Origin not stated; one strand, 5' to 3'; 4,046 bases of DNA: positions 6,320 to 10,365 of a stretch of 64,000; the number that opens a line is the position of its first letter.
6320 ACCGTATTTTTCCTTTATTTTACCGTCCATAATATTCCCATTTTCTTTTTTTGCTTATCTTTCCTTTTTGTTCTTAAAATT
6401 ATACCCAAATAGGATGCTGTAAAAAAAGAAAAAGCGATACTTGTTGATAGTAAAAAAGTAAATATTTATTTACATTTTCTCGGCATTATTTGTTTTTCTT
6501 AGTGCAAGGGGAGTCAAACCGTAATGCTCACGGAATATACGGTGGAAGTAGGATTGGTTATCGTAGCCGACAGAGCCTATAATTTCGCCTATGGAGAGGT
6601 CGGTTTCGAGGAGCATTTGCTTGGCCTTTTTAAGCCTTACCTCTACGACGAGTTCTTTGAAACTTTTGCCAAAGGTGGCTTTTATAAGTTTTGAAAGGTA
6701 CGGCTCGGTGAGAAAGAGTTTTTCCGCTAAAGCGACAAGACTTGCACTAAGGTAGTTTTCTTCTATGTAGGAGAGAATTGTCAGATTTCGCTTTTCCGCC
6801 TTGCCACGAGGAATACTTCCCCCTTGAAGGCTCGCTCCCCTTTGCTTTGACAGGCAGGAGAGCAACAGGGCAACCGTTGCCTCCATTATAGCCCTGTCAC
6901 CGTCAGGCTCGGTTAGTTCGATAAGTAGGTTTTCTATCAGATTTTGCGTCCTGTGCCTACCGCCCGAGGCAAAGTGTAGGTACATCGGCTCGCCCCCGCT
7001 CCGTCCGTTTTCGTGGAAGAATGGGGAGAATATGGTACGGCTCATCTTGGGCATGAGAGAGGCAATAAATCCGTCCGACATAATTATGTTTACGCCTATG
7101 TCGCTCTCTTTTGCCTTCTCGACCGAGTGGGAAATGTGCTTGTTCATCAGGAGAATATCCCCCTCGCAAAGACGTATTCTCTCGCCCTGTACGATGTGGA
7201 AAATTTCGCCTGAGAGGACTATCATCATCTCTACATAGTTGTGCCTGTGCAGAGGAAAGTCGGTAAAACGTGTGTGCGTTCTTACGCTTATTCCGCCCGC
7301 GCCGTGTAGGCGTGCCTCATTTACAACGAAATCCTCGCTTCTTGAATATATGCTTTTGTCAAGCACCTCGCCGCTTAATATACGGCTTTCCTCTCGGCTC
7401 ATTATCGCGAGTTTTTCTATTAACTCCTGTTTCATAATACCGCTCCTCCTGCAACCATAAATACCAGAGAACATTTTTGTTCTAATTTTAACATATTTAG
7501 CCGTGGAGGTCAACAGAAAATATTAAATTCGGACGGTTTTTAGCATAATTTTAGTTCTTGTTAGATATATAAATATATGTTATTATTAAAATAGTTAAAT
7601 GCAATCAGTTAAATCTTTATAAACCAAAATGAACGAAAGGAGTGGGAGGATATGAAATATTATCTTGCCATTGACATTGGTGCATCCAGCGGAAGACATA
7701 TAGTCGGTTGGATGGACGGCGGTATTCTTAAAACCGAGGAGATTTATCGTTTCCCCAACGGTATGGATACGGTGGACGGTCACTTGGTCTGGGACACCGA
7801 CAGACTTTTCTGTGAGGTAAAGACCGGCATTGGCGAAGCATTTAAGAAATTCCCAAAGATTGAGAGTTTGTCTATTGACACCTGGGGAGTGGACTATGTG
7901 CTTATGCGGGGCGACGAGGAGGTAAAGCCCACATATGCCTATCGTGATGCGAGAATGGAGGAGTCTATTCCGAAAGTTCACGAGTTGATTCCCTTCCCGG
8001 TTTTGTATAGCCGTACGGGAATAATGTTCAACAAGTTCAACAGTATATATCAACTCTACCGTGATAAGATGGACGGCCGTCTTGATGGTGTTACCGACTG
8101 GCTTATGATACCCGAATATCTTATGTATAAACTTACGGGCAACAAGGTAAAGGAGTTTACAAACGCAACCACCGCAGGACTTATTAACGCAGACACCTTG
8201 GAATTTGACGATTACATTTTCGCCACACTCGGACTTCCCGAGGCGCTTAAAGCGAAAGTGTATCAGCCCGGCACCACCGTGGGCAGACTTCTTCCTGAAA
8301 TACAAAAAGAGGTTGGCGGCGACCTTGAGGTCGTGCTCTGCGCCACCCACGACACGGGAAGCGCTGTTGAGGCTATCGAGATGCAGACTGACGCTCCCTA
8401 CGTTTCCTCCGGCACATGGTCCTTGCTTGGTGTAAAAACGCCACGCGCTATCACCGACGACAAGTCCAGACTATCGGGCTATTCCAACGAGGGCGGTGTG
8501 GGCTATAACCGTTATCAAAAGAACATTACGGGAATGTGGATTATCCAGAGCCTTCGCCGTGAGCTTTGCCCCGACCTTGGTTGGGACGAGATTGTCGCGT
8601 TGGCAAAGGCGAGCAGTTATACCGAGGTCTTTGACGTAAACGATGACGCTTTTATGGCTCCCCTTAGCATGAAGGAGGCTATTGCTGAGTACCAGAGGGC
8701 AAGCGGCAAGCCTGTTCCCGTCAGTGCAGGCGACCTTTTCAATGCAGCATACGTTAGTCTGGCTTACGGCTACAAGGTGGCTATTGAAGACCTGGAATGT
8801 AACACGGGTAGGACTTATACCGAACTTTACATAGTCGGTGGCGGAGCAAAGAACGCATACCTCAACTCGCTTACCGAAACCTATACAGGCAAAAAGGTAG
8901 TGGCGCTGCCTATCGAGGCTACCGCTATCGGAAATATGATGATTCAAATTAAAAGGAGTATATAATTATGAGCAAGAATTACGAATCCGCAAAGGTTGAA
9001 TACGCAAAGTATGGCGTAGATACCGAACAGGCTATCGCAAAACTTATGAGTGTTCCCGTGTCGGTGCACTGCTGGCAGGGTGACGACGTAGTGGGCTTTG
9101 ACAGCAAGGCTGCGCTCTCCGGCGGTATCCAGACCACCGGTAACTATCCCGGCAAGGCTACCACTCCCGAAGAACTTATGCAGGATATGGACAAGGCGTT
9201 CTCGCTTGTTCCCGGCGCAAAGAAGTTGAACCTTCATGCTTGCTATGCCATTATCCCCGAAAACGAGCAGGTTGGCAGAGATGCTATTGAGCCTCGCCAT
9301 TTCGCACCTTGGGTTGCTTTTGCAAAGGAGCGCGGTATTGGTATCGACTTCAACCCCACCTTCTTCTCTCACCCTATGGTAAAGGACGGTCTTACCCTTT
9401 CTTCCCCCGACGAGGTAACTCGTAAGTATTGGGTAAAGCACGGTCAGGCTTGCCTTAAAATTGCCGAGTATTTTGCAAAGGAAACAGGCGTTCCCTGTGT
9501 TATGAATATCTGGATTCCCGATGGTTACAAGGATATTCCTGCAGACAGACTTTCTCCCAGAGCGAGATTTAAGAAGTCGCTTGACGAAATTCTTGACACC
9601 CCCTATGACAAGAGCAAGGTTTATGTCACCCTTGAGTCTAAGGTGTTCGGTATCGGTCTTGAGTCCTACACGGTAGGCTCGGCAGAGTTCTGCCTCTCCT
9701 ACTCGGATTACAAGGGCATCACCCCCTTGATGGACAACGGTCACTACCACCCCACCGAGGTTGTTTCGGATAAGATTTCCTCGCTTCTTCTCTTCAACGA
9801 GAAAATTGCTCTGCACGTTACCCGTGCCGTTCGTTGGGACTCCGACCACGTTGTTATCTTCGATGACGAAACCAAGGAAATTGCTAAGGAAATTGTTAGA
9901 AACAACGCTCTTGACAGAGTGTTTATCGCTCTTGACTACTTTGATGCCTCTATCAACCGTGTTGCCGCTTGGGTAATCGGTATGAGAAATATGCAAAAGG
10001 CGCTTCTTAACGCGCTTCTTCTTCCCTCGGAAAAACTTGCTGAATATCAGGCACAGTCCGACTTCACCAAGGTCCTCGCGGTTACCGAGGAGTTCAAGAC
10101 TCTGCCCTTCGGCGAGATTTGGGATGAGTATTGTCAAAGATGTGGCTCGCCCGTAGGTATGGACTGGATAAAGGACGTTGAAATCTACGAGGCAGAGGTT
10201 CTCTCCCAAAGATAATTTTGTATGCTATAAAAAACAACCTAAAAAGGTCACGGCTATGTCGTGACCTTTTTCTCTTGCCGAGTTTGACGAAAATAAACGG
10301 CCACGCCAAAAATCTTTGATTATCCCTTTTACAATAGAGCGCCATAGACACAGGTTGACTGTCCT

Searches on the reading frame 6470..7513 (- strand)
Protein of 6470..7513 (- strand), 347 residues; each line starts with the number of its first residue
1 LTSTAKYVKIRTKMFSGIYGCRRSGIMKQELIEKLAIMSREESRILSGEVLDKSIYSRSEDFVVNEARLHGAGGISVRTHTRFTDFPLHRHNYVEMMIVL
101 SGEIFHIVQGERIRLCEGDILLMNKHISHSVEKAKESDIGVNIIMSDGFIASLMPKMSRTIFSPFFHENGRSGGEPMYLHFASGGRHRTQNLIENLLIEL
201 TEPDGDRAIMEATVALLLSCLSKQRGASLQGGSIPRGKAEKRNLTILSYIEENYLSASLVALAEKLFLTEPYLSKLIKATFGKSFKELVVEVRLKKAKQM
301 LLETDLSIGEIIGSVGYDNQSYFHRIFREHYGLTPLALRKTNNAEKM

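Call 83: search_protein_families(library=pfam, proteins=[window:6470-7513:-], max_evalue=0.00001)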
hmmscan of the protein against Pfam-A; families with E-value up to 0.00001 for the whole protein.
window:6470-7513:- (347 aa): 4 families
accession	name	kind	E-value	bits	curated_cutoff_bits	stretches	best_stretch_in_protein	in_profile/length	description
PF12833.13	HTH_18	-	1.8e-22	79.8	33.6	1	262-340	1-79/80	Helix-turn-helix domain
PF00165.29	HTH_AraC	-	1.5e-12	47.7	26.6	1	304-340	7-42/42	Bacterial regulatory helix-turn-helix proteins, AraC family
PF07883.17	Cupin_2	-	3e-08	33.7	27.2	1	85-134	10-59/70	Cupin domain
PF02311.25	AraC_binding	-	2.1e-07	31.2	21.1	1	85-143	15-73/135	AraC-like ligand binding domain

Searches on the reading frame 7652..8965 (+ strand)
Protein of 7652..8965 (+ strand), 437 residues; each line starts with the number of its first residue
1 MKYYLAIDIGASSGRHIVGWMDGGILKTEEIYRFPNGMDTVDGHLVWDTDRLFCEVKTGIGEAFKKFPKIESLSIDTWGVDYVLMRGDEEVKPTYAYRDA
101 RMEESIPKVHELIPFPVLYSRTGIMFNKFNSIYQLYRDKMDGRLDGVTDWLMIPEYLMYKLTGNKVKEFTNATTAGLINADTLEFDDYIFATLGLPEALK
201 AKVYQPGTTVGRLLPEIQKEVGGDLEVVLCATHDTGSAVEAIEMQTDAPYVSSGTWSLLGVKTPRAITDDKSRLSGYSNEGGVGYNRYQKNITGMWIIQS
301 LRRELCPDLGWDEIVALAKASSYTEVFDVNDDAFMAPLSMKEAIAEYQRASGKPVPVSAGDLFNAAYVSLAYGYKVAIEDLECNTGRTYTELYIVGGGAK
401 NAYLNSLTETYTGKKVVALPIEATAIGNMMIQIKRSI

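Call 83: search_protein_families(library=pfam, proteins=[window:7652-8965:+], max_evalue=0.00001)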
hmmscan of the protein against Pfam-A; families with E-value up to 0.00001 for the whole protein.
window:7652-8965:+ (437 aa): 2 families
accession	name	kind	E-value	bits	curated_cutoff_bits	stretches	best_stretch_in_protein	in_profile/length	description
PF00370.27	FGGY_N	-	3.9e-22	79.5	28.8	1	3-238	1-242/245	FGGY family of carbohydrate kinases, N-terminal domain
PF02782.22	FGGY_C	-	8.3e-20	71.9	27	1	250-433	2-195/198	FGGY family of carbohydrate kinases, C-terminal domain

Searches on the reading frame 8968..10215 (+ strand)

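Call 83: search_protein_families(library=pfam, proteins=[window:8968-10215:+], max_evalue=0.00001)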
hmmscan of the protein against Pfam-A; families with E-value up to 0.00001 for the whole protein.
window:8968-10215:+ (415 aa): 1 family
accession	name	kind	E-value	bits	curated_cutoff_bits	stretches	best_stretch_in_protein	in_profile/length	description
PF06134.17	RhaA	-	1.2e-190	634.6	22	1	1-415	3-417/417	L-rhamnose isomerase (RhaA)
